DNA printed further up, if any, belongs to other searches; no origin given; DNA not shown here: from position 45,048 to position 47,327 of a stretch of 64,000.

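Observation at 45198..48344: Receptor-like protein with two tandem degenerate kinase domains, a TM helix and a long TPR array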

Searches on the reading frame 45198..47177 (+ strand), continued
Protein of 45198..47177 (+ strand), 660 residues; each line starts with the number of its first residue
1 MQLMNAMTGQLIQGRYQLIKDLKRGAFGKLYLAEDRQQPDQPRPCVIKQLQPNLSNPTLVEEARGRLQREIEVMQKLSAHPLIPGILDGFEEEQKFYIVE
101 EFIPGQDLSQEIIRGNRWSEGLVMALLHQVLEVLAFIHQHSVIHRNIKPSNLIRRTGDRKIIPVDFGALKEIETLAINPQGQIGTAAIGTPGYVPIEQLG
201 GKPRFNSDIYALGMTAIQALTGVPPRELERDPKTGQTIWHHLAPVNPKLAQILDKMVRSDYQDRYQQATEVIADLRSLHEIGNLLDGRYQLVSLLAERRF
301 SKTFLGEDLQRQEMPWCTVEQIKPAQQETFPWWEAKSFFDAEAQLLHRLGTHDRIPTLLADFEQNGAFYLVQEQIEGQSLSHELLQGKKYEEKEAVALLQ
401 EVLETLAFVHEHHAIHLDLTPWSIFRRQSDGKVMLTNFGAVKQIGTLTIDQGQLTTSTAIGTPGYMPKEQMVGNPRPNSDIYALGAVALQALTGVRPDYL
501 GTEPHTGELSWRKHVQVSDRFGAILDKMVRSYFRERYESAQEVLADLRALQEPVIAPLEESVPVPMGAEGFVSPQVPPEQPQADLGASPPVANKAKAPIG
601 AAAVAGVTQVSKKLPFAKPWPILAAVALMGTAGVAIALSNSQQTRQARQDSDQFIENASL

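Call 61: search_protein_families(library=padloc, proteins=[P0001, P0009, P0078, L017:3986-7210:+], max_evalue=1e-50)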
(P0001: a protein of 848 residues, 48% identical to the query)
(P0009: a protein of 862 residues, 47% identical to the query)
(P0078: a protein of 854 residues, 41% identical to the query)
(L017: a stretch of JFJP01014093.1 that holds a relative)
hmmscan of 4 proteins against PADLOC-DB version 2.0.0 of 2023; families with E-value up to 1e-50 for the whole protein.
P0001 (848 aa): 22 families
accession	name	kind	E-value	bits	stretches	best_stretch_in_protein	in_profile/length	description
PDLC04045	PD-T4-6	-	3e-206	682.2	2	279-546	31-299/350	-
PDLC04044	PD-T4-6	-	8.4e-168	556.2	2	9-274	30-294/372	-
PDLC04062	PD-T4-6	-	4.1e-152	505.3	2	11-272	32-293/450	-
PDLC04051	PD-T4-6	-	9.7e-109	362.4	2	279-546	30-295/476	-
PDLC04047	PD-T4-6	-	5.5e-93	309.6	0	4-270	3-270/327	-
PDLC04042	PD-T4-6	-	7e-89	296.3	0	277-545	5-272/292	-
PDLC04138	mad6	-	6.8e-87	290.9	0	7-269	47-310/659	mads_6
PDLC04053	PD-T4-6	-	3.3e-81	271.1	0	277-545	5-271/311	-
PDLC03920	MkoA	-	5.1e-75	251.5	0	327-760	49-447/1112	-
PDLC04048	PD-T4-6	-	6.1e-74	247.5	0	6-223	5-212/354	-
PDLC04060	PD-T4-6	-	8.3e-74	247.2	0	6-222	3-208/486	-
PDLC04054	PD-T4-6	-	1.4e-71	239.7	0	1-222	1-212/347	-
PDLC04057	PD-T4-6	-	3.2e-65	218.9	0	6-228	3-215/443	-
PDLC04061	PD-T4-6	-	4.9e-63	212.4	0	8-222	13-222/510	-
PDLC04043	PD-T4-6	-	1.1e-59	200.7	0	277-542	11-274/452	-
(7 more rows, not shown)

P0009 (862 aa): 24 families
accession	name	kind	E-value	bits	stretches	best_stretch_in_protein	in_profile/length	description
PDLC04045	PD-T4-6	-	2.2e-201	666.2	2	6-273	29-298/350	-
PDLC04044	PD-T4-6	-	1.4e-168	558.8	2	7-273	29-292/372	-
PDLC04062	PD-T4-6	-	2e-155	516.2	2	9-273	31-293/450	-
PDLC04051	PD-T4-6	-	9.4e-116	385.5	2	7-273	29-294/476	-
PDLC04042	PD-T4-6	-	1.8e-90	301.6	0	5-274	4-273/292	-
PDLC04047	PD-T4-6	-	2.8e-90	300.7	0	3-276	3-275/327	-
PDLC04053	PD-T4-6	-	1.1e-82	276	0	10-273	9-271/311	-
PDLC04138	mad6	-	3e-82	275.5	0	4-274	45-314/659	mads_6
PDLC04054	PD-T4-6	-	2.5e-73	245.5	0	3-221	4-213/347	-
PDLC04060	PD-T4-6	-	3e-71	238.8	0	5-225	3-213/486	-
PDLC04048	PD-T4-6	-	1.7e-70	236.2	0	5-271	5-270/354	-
PDLC03920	MkoA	-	2.5e-69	232.7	0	6-274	5-278/1112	-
PDLC04057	PD-T4-6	-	8.7e-64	214.1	0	5-274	3-271/443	-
PDLC04043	PD-T4-6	-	2.5e-60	202.8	0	9-274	14-278/452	-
PDLC04061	PD-T4-6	-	3e-60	203.2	0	8-224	14-226/510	-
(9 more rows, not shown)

P0078 (854 aa): 13 families
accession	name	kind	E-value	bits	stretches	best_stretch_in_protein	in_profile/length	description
PDLC04045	PD-T4-6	-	2.5e-164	544.3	2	32-301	27-298/350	-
PDLC04044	PD-T4-6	-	3e-140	465.6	2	36-300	30-291/372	-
PDLC04062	PD-T4-6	-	8.1e-125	415.4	1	37-302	31-294/450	-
PDLC04051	PD-T4-6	-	4.1e-95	317.5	1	38-301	32-294/476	-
PDLC04047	PD-T4-6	-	5.6e-73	243.8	0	34-314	6-285/327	-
PDLC04138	mad6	-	2.8e-68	229.4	0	35-302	48-314/659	mads_6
PDLC04042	PD-T4-6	-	1.1e-66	223.5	0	32-303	3-274/292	-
PDLC04053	PD-T4-6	-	2.8e-66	222.1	0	34-301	6-271/311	-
PDLC03920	MkoA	-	4.2e-57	192.2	0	34-300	5-276/1112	-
PDLC04048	PD-T4-6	-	9.9e-55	184.3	0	31-299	3-270/354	-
PDLC04060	PD-T4-6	-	8.6e-54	181.2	0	33-299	3-267/486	-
PDLC04054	PD-T4-6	-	1.9e-53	180.1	0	31-296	4-268/347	-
PDLC04057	PD-T4-6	-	7.3e-51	171.5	0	33-309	3-278/443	-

L017:3986-7210:+ (1075 aa): 15 families
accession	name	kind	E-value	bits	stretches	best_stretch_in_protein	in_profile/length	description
PDLC04045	PD-T4-6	-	9e-192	634.6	2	7-273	29-297/350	-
PDLC04044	PD-T4-6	-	7.6e-157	520.2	2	8-276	29-294/372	-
PDLC04062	PD-T4-6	-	8.2e-151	501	2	8-275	29-294/450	-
PDLC04051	PD-T4-6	-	8.6e-105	349.4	1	9-273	30-293/476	-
PDLC04047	PD-T4-6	-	4.1e-79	264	0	4-277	3-275/327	-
PDLC04042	PD-T4-6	-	5.1e-79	263.9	0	3-276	1-274/292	-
PDLC04138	mad6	-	2.5e-74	249.3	0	3-274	43-313/659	mads_6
PDLC04053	PD-T4-6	-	2.4e-73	245.3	0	3-277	1-274/311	-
PDLC03920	MkoA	-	6.8e-65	218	0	5-279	3-282/1112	-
PDLC04054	PD-T4-6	-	7.7e-62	207.7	0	3-276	3-275/347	-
PDLC04048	PD-T4-6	-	1e-58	197.4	0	6-275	5-273/354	-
PDLC04060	PD-T4-6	-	1.2e-58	197.2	0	6-275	3-270/486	-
PDLC04057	PD-T4-6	-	1.8e-57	193.3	0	6-276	3-272/443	-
PDLC04061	PD-T4-6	-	1.9e-52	177.5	0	6-223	11-224/510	-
PDLC04043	PD-T4-6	-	9.4e-52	174.6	0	6-277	10-280/452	-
